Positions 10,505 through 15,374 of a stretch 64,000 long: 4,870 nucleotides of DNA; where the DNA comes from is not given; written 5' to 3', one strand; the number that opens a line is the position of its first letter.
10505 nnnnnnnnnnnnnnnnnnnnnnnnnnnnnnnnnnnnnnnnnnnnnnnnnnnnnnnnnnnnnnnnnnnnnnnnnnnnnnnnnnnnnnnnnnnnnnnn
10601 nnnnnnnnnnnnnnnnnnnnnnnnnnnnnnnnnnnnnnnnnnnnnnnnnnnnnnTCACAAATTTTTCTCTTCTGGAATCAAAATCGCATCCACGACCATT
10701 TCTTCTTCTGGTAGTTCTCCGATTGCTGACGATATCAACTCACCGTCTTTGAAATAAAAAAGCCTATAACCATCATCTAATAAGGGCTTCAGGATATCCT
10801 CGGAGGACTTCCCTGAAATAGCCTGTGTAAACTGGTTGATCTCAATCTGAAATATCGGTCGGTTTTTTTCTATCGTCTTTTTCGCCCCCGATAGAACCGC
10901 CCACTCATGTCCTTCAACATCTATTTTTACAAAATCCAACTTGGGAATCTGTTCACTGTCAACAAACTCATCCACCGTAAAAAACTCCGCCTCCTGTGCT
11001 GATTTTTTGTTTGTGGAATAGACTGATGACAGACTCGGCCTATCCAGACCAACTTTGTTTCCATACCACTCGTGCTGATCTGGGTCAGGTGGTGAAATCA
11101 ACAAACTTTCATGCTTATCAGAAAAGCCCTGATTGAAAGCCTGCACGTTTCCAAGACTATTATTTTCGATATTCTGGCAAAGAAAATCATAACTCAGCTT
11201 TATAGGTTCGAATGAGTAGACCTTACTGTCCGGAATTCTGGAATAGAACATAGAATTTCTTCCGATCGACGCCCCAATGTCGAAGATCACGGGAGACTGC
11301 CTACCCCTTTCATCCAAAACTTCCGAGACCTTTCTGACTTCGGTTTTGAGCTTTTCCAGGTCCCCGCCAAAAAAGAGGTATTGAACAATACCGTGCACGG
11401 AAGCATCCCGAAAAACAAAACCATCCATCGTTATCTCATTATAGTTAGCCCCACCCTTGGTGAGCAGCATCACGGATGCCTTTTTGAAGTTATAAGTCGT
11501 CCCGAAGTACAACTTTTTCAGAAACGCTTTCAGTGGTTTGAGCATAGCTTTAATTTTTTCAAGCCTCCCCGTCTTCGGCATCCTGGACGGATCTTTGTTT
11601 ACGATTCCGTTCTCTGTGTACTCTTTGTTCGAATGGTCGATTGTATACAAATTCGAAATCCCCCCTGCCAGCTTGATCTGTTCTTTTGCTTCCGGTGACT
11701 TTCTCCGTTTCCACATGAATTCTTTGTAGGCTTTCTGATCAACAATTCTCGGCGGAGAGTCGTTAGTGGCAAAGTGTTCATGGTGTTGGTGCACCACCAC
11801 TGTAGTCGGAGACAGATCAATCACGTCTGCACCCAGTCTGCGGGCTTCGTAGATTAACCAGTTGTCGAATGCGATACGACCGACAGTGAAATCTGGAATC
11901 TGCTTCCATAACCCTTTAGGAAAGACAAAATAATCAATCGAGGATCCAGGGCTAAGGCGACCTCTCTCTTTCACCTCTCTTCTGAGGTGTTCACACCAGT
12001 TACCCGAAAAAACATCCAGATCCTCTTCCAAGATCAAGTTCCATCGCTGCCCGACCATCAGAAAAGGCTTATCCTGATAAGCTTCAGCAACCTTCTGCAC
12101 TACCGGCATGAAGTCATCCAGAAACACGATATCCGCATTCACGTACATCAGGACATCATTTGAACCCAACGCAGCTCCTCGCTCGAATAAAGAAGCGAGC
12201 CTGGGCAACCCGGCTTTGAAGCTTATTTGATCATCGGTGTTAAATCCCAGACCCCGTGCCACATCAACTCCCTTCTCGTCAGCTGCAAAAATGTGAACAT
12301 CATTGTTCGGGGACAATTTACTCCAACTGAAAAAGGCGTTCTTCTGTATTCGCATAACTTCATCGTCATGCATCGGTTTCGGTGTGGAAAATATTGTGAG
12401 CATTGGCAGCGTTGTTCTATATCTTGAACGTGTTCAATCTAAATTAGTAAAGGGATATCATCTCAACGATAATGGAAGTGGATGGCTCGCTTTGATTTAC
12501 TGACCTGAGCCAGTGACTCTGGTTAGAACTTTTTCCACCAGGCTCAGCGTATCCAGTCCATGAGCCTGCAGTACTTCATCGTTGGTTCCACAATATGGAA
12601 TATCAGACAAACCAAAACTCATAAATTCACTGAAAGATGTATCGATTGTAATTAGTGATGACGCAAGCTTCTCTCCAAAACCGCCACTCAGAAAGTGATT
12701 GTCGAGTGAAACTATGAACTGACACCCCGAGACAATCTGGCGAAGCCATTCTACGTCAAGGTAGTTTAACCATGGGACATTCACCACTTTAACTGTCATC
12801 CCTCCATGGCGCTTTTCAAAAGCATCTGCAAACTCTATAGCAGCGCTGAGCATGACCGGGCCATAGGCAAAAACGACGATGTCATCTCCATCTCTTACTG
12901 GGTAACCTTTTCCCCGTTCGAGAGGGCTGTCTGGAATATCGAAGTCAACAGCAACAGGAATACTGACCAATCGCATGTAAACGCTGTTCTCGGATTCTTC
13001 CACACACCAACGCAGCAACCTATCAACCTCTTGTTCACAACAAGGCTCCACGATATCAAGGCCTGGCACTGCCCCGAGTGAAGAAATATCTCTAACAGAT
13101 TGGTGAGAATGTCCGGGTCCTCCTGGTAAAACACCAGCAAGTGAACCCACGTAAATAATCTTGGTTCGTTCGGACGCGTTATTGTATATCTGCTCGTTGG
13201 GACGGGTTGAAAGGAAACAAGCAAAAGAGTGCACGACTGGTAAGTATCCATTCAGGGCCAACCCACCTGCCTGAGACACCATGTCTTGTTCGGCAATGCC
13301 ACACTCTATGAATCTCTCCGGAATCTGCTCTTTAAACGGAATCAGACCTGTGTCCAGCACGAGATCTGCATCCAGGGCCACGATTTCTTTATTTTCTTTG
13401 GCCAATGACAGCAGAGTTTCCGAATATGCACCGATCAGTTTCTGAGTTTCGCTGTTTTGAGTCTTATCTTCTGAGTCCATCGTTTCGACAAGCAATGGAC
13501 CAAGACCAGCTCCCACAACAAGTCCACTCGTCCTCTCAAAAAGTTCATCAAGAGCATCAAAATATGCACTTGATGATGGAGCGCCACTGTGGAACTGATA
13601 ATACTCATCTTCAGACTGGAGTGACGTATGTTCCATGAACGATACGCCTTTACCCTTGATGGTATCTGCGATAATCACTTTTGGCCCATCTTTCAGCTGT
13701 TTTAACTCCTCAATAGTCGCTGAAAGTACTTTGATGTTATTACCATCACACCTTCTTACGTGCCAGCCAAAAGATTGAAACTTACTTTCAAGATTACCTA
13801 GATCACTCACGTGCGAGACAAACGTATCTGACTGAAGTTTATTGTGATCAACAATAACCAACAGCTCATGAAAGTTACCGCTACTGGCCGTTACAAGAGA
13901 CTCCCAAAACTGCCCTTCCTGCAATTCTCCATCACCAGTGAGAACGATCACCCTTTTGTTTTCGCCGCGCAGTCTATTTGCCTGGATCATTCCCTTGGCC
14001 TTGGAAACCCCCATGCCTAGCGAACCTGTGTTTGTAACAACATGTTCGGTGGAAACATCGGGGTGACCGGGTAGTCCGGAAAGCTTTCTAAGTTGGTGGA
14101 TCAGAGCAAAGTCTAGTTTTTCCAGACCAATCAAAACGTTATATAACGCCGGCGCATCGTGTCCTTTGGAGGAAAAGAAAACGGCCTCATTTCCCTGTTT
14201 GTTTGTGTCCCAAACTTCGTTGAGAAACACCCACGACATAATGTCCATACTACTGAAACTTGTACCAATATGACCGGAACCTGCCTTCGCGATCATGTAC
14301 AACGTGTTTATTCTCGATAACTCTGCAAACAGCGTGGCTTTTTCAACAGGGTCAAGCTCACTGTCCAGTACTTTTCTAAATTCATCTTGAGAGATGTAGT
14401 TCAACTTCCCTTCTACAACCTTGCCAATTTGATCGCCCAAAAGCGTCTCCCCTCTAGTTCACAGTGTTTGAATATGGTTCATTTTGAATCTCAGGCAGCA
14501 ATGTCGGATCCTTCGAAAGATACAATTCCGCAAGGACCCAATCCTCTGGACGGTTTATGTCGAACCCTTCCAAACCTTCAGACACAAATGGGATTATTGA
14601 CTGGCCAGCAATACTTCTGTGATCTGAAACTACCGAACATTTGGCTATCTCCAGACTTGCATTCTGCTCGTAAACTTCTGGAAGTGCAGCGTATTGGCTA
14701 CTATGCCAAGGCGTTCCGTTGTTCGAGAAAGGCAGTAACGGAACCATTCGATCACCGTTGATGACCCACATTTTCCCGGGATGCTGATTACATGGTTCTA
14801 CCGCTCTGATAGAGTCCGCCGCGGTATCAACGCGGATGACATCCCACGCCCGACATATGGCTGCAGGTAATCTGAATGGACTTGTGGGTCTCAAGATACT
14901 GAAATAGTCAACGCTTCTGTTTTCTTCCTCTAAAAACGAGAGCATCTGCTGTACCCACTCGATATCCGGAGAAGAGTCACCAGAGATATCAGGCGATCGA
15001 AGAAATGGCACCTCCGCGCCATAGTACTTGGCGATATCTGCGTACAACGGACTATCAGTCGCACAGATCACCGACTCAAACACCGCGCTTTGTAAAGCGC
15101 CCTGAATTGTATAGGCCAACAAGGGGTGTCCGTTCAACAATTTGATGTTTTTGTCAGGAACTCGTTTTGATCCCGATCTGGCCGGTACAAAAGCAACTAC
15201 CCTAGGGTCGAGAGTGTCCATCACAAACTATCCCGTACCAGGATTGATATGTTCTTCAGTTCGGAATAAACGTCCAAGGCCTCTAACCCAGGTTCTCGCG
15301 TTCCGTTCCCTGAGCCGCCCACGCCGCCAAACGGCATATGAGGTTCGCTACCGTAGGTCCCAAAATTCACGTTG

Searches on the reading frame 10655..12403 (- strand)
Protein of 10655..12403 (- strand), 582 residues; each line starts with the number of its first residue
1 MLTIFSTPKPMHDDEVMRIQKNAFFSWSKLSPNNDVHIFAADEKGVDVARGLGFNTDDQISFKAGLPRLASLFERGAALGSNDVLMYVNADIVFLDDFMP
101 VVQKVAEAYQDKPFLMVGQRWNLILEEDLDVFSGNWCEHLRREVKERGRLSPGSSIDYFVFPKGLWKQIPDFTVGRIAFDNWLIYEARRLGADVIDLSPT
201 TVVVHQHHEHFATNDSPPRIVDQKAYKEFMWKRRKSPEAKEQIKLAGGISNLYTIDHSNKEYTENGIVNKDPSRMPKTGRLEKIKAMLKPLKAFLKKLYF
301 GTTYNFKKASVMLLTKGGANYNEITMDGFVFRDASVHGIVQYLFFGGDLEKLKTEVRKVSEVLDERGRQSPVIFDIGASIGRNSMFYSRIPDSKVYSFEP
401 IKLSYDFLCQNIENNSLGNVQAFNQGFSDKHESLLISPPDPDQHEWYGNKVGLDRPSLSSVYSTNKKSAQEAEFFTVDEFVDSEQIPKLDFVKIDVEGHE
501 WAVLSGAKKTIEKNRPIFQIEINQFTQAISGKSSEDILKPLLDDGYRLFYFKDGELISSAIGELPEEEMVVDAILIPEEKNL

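Call 7: search_protein_families(library=pfam, proteins=[window:10655-12403:-], max_evalue=0.001)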
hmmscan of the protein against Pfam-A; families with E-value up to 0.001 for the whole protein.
window:10655-12403:- (582 aa): 1 family
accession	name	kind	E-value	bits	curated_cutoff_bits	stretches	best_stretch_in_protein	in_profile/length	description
PF05050.19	Methyltransf_21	-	2.2e-18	67.4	22.7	1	375-548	1-173/173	Methyltransferase FkbM domain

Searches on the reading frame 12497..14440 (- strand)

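Call 7: search_protein_families(library=pfam, proteins=[window:12497-14440:-], max_evalue=0.001)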
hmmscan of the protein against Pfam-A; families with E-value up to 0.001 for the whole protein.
window:12497-14440:- (647 aa): 5 families
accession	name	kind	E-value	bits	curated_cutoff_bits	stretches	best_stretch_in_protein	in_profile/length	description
PF02779.29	Transket_pyr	-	9.3e-28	97.5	27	1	337-491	7-167/174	Transketolase, pyrimidine binding domain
PF00456.26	Transketolase_N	-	9e-27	94.4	22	1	39-267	6-250/334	Transketolase, thiamine diphosphate binding domain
PF13292.11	DXP_synthase_N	-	9.1e-13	48.5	21.2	1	43-208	26-179/274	1-deoxy-D-xylulose-5-phosphate synthase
PF02780.25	Transketolase_C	-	1.8e-12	47.7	25.9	1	510-631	1-121/124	Transketolase, C-terminal domain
PF00676.26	E1_dh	-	0.00013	21.5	22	1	130-195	92-157/300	Dehydrogenase E1 component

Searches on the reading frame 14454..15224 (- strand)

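Call 7: search_protein_families(library=pfam, proteins=[window:14454-15224:-], max_evalue=0.001)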
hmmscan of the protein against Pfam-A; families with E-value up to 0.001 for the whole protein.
window:14454-15224:- (256 aa): 1 family
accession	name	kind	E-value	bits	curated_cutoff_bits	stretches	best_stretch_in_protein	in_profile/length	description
PF02348.25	CTP_transf_3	-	3.4e-21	76.5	22.6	1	11-83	2-74/217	Cytidylyltransferase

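Call 76: search_protein_families(library=ncbifam, proteins=[window:14454-15224:-], max_evalue=0.00001)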
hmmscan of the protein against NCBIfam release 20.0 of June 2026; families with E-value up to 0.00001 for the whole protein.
window:14454-15224:- (256 aa): 5 families
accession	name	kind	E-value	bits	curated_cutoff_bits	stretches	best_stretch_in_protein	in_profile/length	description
TIGR03584.1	PseF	equivalog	6.1e-36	124.1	205.7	1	10-235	1-219/222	pseudaminic acid cytidylyltransferase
NF003952.0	PRK05450.1-5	subfamily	6.5e-10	38.6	193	1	8-73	2-67/250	3-deoxy-manno-octulosonate cytidylyltransferase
NF003950.0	PRK05450.1-3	subfamily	2.1e-08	33.8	234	1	9-72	3-66/248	3-deoxy-manno-octulosonate cytidylyltransferase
NF009905.0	PRK13368.1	subfamily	3.3e-08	33.2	255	1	9-72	3-66/243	3-deoxy-manno-octulosonate cytidylyltransferase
TIGR00466.1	kdsB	equivalog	2.1e-06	27.3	155.2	1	10-82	4-75/241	3-deoxy-manno-octulosonate cytidylyltransferase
